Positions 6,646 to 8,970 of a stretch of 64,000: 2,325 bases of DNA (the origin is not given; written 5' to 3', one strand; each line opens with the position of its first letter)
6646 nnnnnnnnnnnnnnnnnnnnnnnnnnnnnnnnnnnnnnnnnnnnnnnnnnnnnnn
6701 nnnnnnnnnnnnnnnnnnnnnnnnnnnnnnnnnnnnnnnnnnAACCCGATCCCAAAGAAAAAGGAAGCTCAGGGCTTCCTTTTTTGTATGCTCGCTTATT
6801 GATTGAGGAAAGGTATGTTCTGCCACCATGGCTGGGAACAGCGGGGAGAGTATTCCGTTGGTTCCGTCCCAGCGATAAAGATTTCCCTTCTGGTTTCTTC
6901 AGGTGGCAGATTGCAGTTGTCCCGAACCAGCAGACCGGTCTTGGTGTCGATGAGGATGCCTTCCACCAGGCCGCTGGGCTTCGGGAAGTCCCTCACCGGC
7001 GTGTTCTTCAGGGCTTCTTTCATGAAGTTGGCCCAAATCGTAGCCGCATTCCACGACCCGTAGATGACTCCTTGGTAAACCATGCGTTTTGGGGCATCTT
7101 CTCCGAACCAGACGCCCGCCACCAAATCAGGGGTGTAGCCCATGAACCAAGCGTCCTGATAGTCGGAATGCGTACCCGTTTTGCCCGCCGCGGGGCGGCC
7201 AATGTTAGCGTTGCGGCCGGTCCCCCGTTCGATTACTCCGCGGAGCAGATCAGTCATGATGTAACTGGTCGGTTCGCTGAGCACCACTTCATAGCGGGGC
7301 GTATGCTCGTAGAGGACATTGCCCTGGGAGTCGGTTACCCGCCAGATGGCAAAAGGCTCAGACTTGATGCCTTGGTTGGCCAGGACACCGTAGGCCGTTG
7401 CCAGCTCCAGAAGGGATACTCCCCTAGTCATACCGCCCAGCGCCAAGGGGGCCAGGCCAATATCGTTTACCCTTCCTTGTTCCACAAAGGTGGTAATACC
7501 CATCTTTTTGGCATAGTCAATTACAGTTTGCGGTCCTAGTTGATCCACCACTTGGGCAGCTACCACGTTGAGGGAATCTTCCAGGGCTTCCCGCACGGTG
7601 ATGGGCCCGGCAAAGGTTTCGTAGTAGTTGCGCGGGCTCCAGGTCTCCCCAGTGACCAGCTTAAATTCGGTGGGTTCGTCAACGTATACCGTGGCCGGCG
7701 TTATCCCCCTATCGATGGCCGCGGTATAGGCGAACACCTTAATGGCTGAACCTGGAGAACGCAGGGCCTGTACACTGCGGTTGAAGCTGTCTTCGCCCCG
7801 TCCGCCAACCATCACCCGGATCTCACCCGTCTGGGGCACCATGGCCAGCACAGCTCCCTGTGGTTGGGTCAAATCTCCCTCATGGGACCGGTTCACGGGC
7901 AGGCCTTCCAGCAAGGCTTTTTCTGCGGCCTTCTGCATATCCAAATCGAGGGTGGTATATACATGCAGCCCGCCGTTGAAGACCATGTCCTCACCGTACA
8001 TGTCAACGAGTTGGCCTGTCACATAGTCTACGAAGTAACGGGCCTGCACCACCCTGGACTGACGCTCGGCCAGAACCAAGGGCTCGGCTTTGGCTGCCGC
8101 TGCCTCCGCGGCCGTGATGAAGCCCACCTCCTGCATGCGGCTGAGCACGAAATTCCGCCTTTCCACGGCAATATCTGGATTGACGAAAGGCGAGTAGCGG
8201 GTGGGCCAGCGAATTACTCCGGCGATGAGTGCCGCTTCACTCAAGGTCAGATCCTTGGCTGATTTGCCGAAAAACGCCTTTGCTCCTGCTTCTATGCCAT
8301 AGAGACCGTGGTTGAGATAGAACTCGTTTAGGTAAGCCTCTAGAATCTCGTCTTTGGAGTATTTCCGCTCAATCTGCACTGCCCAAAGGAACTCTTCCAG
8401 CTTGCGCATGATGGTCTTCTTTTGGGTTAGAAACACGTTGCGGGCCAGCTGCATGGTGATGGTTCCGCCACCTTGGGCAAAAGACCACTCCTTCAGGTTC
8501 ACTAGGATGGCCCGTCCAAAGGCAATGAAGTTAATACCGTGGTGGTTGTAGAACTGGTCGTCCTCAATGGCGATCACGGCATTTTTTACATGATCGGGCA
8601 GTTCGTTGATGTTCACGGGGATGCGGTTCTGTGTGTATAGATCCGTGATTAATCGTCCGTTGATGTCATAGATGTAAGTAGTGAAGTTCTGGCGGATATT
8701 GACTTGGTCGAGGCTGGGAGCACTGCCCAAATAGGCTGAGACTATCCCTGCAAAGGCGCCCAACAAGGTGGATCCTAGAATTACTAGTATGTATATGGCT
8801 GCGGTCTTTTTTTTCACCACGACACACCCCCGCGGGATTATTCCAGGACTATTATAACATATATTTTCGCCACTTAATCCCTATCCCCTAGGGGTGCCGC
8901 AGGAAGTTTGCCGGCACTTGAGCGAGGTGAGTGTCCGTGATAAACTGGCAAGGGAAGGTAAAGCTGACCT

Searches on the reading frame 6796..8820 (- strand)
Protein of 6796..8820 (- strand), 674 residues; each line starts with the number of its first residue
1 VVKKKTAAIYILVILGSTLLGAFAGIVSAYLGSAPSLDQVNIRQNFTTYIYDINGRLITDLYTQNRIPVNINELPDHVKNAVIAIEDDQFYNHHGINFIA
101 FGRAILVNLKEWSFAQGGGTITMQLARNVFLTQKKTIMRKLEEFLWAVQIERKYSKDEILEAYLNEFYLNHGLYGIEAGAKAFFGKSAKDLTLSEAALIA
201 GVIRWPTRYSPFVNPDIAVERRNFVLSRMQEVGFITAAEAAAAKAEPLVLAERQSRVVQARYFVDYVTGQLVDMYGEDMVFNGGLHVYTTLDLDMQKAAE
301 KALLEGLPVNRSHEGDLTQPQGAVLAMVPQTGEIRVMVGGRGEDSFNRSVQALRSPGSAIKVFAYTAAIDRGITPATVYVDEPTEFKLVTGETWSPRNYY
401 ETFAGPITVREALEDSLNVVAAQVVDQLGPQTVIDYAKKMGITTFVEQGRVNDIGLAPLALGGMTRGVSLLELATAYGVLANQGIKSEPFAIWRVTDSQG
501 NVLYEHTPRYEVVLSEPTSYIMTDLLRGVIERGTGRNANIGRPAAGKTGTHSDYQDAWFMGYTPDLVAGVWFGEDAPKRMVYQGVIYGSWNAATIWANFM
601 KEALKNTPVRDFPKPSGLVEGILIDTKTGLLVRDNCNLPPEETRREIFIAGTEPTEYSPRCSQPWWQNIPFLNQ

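Call 52: search_protein_families(library=ncbifam, proteins=[window:6796-8820:-], max_evalue=1e-10)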
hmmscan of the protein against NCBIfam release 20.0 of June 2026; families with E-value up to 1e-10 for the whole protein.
window:6796-8820:- (674 aa): 15 families
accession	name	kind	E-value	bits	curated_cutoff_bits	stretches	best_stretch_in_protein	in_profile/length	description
TIGR02074.1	PBP_1a_fam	subfamily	1e-181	605.4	508.75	1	66-606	2-535/535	PBP1A family penicillin-binding protein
NF051885.1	tranpepglycosPbpC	equivalog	1.4e-151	506.2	900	1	9-615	13-605/632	multimodular transpeptidase-transglycosylase PbpC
TIGR02071.1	PBP_1b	equivalog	2.9e-114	382.8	717.75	1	49-629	127-705/729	penicillin-binding protein 1B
NF008643.0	PRK11636.1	equivalog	2.7e-113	379.9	1263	3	11-304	7-304/850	peptidoglycan glycosyltransferase/peptidoglycan DD-transpeptidase MrcA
TIGR02073.1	PBP_1c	equivalog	1.5e-103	347.7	494.2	1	48-658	12-590/728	penicillin-binding protein 1C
NF038276.1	strep_PBP2A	exception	3.5e-98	329.7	1100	1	23-612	53-645/716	penicillin-binding protein PBP2A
NF007061.0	PRK09506.1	equivalog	1.3e-91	307.7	1120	1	43-626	185-766/825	bifunctional glycosyl transferase/transpeptidase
NF038272.1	strep_PBP1A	exception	4.1e-85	286.4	1075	1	7-556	12-563/658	penicillin-binding protein PBP1A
NF011423.0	PRK14850.1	equivalog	4.1e-84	283.4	1275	1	43-609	131-697/764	penicillin-binding protein 1b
NF038274.1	strep_PBP1B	exception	2.4e-64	217.9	1225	2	279-582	339-643/745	penicillin-binding protein PBP1B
NF008414.0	PRK11240.1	equivalog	3.6e-59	200.6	1121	1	66-575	64-539/774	peptidoglycan glycosyltransferase PbpC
TIGR02070.1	mono_pep_trsgly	equivalog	2e-37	128.9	182.65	1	69-232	58-221/224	monofunctional biosynthetic peptidoglycan transglycosylase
NF010008.0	PRK13481.1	equivalog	2.9e-32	112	270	1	69-238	83-258/269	glycosyltransferase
TIGR03423.1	pbp2_mrdA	equivalog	4.8e-25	88.2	455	0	346-442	297-390/593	penicillin-binding protein 2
TIGR02214.1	spoVD_pbp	equivalog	1.6e-11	43.3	688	1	285-552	211-495/636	stage V sporulation protein D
